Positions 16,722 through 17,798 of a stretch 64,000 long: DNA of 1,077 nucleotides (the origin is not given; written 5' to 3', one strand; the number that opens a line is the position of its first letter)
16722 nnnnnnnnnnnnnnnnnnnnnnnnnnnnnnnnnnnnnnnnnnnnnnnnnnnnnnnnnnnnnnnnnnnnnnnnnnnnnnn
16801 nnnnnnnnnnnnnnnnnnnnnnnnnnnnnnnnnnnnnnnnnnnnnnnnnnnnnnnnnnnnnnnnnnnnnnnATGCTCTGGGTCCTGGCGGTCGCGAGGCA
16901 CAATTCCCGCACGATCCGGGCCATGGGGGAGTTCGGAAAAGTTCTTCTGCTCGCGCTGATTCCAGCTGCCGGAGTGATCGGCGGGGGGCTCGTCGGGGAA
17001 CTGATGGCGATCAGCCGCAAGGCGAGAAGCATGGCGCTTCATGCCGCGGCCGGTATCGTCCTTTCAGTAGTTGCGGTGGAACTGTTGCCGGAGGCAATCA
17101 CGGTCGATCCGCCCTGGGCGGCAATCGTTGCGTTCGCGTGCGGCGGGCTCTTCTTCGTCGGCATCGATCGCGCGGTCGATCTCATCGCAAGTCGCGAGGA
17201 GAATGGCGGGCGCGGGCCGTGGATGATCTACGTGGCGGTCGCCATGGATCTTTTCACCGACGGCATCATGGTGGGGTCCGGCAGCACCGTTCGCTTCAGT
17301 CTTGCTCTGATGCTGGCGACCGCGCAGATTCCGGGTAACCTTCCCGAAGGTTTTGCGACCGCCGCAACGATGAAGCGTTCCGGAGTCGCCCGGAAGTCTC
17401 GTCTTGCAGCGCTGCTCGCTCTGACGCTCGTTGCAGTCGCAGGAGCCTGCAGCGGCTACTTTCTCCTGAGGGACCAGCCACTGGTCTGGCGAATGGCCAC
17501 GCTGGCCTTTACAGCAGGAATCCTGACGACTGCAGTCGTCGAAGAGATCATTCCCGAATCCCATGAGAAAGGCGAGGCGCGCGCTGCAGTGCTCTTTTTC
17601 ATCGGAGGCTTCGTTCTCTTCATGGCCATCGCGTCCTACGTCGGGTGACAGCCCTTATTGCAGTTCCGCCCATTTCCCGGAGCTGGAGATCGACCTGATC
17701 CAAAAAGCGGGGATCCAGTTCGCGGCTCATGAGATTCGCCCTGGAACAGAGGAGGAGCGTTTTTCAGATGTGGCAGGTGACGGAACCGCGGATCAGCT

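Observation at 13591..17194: Ser/Thr kinase gene bracketed by ~300 bp direct repeats made from the 5' end of the adjacent ZIP transporter gene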

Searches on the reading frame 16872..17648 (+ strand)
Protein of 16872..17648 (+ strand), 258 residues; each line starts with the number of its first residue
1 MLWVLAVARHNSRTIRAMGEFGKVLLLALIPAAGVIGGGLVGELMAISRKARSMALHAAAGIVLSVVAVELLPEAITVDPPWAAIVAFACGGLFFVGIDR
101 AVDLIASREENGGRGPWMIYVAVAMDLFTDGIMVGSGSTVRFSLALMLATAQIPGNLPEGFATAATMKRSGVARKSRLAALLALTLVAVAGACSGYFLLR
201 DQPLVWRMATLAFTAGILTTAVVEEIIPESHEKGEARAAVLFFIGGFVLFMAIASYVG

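Call 7: search_protein_families(library=pfam, proteins=[window:16923-17648:+])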
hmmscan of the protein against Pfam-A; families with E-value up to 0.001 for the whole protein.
window:16923-17648:+ (241 aa): 1 family
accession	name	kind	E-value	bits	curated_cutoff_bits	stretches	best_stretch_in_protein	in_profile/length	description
PF02535.28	Zip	-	1.6e-10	41.2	35.1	1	100-237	179-323/323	ZIP Zinc transporter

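Call 12: find_encoding_contigs(protein=window:16923-17648:+, flank=10000, max_places=10)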
Protein window:16923-17648:+ (241 aa): no gene with exactly this product is on record in the collection.

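Call 14: find_encoding_contigs(protein=window:16872-17648:+, flank=10000, max_places=10)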
Protein window:16872-17648:+ (258 aa): no gene with exactly this product is on record in the collection.

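Call 16: find_related_loci(query=window:16923-17648:+, collection=genome_contigs, flank=8000)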
Query window:16923-17648:+ (241 aa) in genome_contigs; peptide patterns used: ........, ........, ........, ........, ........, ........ (x = any residue, [..] = any of these).
74 stretches matched a pattern, but none encodes a relative of the query by tblastn (E <= 1e-3).

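Call 17: find_homologous_proteins(query=window:16923-17648:+)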
Query window:16923-17648:+ (241 aa): 319 proteins with E <= 0.001 among 8000 candidates; the best 120 are listed.
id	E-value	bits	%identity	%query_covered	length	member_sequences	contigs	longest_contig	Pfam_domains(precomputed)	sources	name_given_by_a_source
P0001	5.7e-89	315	66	100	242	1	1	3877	PF02535.29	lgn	-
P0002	5.4e-87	309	63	100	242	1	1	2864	PF02535.29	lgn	-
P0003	1.1e-70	256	52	99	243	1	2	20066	PF02535.29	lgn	-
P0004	5.6e-68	247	53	97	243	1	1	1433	PF02535.29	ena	-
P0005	2.9e-67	244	50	99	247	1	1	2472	PF02535.29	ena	-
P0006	2.9e-67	244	51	93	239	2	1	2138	PF02535.29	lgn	-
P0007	8.4e-67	243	51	93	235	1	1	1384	PF02535.29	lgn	-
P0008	3.1e-66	241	51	100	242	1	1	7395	PF02535.29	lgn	-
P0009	7.6e-66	240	50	91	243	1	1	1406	PF02535.29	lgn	-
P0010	9.2e-66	240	52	100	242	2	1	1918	PF02535.29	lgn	-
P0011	2.3e-65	238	51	100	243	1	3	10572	PF02535.29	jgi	jgi:zinc transporter, ZIP family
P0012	3.4e-65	238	49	99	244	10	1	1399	PF02535.29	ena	-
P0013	1.1e-64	236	51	100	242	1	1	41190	PF02535.29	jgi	-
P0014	2.3e-64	235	49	100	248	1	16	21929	PF02535.29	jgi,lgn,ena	jgi:ZIP family zinc transporter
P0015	4.4e-64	234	49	93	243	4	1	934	PF02535.29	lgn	-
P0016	9.8e-64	233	48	100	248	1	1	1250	PF02535.29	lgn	-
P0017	1.9e-63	232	50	100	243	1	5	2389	PF02535.29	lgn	-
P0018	5.4e-63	230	49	100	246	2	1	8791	PF02535.29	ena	-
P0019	1.2e-62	229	49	97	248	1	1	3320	PF02535.29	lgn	-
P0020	2.3e-62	228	49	100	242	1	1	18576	PF02535.29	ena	-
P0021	2.7e-62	228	48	100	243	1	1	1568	PF02535.29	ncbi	-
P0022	4.5e-62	227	47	100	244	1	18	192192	PF02535.29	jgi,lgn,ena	jgi:ZIP family zinc transporter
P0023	6.2e-62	227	48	100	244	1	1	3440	PF02535.29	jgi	jgi:ZIP family zinc transporter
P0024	6.8e-62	227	47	100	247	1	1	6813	PF02535.29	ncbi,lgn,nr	ncbi:MAG: ZIP family metal transporter [Armatimonadetes bacterium]|nr:ZIP family metal transporter [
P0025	8.0e-62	227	51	100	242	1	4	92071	PF02535.29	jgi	jgi:zinc transporter, ZIP family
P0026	8.1e-62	227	49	92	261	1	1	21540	PF02535.29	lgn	-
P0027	1.1e-61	226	48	92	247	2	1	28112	PF02535.29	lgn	-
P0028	2.1e-61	225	51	96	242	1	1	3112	PF02535.29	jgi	jgi:ZIP family zinc transporter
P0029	3.4e-61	225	50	100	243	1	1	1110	PF02535.29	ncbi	-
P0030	5.8e-61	224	49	100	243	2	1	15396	PF02535.29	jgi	jgi:ZIP family zinc transporter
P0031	6.0e-61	224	49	100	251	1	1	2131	PF02535.29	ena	-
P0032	7.5e-61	223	46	100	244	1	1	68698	PF02535.29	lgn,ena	-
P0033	1.4e-60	223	48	100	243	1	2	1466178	PF02535.29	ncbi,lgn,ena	ncbi:MAG: ZIP family metal transporter [Thermoanaerobaculia bacterium]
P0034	3.6e-60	221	46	100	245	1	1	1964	PF02535.29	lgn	-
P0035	3.8e-60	221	47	100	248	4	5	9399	PF02535.29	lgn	-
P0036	4.0e-60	221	48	99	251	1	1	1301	PF02535.29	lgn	-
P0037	4.1e-60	221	49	99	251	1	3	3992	PF02535.29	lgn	-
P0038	4.3e-60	221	49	100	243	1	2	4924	PF02535.29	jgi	jgi:ZIP family zinc transporter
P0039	5.7e-60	221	46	92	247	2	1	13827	PF02535.29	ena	-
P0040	7.8e-60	220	48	100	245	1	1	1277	PF02535.29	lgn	-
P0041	1.2e-59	220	47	100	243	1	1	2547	PF02535.29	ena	-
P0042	1.2e-59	220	46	92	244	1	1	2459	PF02535.29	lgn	-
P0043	1.2e-59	219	48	92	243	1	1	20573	PF02535.29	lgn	-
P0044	1.7e-59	219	45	94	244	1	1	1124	PF02535.29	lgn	-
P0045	2.1e-59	219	48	97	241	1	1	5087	PF02535.29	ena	-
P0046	3.3e-59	218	47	100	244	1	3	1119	PF02535.29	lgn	-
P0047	4.0e-59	218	45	91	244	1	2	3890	PF02535.29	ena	-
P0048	4.0e-59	218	45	91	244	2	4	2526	PF02535.29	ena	-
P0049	9.2e-59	217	49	99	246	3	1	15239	PF02535.29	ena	-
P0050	1.3e-58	216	49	99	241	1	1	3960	PF02535.29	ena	-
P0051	1.3e-58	216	48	97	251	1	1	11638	PF02535.29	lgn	-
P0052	2.1e-58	215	48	100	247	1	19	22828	PF02535.29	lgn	-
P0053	3.1e-58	215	46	93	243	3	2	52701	PF02535.29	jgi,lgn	jgi:zinc transporter, ZIP family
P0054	6.6e-58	214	51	98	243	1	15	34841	PF02535.29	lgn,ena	-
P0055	7.1e-58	214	47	100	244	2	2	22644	PF02535.29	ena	-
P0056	7.3e-58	214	47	100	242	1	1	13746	PF02535.29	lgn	-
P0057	8.2e-58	214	49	92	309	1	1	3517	PF02535.29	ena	-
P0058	8.7e-58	213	49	99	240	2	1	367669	PF02535.29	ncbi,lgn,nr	ncbi:MAG TPA: ZIP family metal transporter [Devosiaceae bacterium]|nr:ZIP family metal transporter [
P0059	1.1e-57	213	44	100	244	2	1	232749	PF02535.29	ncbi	ncbi:MAG: ZIP family metal transporter [Methanobacterium formicicum]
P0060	1.3e-57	213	44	100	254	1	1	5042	PF02535.29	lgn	-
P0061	1.5e-57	213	47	99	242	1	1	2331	PF02535.29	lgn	-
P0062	1.8e-57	212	45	100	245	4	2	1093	PF02535.29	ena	-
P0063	1.8e-57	212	51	99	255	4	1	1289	PF02535.29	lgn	-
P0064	2.1e-57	212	44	93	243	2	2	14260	PF02535.29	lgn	-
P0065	2.7e-57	212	44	94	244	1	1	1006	PF02535.29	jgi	jgi:ZIP family zinc transporter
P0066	3.3e-57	212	47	100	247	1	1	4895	PF02535.29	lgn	-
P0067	3.8e-57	211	48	100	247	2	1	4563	PF02535.29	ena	-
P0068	6.2e-57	211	48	95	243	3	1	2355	PF02535.29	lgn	-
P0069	8.2e-57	210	45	99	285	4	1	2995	PF02535.29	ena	-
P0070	8.5e-57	210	44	99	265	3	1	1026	PF02535.29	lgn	-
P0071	9.7e-57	210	47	91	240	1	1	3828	PF02535.29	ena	-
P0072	1.0e-56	210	46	100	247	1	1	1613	PF02535.29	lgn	-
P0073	1.1e-56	210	48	81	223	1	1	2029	PF02535.29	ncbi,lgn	-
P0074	1.6e-56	209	48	99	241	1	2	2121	PF02535.29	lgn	-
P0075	1.7e-56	209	49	92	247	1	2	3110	PF02535.29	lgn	-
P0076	1.8e-56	209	44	100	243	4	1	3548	PF02535.29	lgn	-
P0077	2.5e-56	209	46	100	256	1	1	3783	PF02535.29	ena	-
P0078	5.0e-56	208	48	87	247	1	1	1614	PF02535.29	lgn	-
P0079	5.7e-56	207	43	100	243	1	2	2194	PF02535.29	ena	-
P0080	7.6e-56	207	46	91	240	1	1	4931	PF02535.29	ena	-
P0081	7.7e-56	207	45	99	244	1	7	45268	PF02535.29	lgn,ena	-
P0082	7.9e-56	207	48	99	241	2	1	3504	PF02535.29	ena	-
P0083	8.0e-56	207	47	94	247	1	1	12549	PF02535.29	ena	-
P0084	9.1e-56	207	49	92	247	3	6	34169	PF02535.29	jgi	jgi:zinc transporter, ZIP family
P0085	1.2e-55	206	46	100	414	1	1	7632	PF02535.29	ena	-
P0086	1.5e-55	206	46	93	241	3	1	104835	PF02535.29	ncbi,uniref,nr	ncbi:ZIP family metal transporter [Microvirga lenta]|uniref:ZIP family metal transporter n=1 Tax=Mic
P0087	1.6e-55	206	44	100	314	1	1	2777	PF02535.29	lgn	-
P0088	2.0e-55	206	46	100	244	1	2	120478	PF02535.29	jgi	jgi:zinc transporter, ZIP family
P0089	6.1e-55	204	49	99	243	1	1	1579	PF02535.29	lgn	-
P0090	7.5e-55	204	43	95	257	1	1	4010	PF02535.29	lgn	-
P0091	9.4e-55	204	44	99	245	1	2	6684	PF02535.29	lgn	-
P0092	1.5e-54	203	44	100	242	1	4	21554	PF02535.29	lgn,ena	-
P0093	1.7e-54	203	47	92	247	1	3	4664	PF02535.29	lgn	-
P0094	1.7e-54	203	48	99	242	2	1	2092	PF02535.29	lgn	-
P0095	1.8e-54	203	44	100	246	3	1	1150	PF02535.29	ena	-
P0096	4.0e-54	201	42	99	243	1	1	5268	PF02535.29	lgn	-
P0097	5.1e-54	201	44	97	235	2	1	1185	PF02535.29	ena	-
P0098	7.2e-54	201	45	100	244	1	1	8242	PF02535.29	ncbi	-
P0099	8.8e-54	200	45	99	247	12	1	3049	PF02535.29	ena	-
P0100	1.4e-53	200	44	99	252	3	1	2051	PF02535.29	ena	-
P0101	2.3e-53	199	46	99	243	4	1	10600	PF02535.29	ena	-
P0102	2.5e-53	199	43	98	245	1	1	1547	PF02535.29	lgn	-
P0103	2.6e-53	199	45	99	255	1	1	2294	PF02535.29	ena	-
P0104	6.0e-53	198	43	100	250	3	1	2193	PF02535.29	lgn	-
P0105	6.7e-53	197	45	95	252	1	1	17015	PF02535.29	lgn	-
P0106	6.9e-53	197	44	100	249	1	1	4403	PF02535.29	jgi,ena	-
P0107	7.0e-53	197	43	100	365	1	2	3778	PF02535.29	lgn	-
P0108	9.0e-53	197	43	98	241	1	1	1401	PF02535.29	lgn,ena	-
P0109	9.2e-53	197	41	93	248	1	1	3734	PF02535.29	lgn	-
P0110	1.1e-52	197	45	99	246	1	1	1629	PF02535.29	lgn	-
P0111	1.1e-52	197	44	100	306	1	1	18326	PF02535.29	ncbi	-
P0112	1.3e-52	197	47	99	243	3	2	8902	PF02535.29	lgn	-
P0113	2.5e-52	196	44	100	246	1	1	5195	PF02535.29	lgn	-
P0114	3.2e-52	195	45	94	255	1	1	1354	PF02535.29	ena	-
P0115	3.7e-52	195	44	93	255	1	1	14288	PF02535.29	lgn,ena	-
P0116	4.3e-52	195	46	92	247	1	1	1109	PF02535.29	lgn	-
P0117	5.3e-52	195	46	98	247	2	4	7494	PF02535.29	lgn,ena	-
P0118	1.3e-51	193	40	92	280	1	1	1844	PF02535.29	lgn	-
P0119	1.6e-51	193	47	94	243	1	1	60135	PF02535.29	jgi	jgi:ZIP family zinc transporter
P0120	2.6e-51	192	45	100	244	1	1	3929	PF02535.29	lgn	-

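Call 18: find_encoding_contigs(protein=P0001, flank=10000, max_places=4)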
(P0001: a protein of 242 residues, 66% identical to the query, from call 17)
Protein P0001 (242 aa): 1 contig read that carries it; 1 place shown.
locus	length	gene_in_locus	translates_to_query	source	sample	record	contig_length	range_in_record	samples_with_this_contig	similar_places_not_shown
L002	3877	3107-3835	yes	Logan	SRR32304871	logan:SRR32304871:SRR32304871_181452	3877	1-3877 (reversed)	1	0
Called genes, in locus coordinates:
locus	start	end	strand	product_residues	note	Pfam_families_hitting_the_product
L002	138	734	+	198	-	PF07884:VKOR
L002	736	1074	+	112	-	PF03779:SPW (weak)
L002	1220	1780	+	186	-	PF02566:OsmC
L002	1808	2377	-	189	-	PF04972:BON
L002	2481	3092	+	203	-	PF00036:EF-hand_1 (faint), PF13405:EF-hand_6 (faint)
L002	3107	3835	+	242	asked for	PF02535:Zip (weak)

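Call 19: find_encoding_contigs(protein=P0002, flank=10000, max_places=4)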
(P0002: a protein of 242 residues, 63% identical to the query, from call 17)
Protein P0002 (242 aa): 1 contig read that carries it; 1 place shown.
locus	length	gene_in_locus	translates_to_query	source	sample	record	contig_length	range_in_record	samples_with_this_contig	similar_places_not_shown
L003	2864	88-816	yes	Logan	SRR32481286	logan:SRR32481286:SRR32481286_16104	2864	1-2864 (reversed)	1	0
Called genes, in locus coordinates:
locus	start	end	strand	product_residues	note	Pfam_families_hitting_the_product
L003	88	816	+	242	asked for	PF02535:Zip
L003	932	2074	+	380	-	PF07470:Glyco_hydro_88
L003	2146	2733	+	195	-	PF00775:Dioxygenase_C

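Call 22: find_related_loci(query=window:16923-17648:+, collection=metagenome_contigs, flank=10000)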
Query window:16923-17648:+ (241 aa) in metagenome_contigs; peptide patterns used: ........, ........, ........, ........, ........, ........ (x = any residue, [..] = any of these).
118 stretches matched a pattern, but none encodes a relative of the query by tblastn (E <= 1e-3).
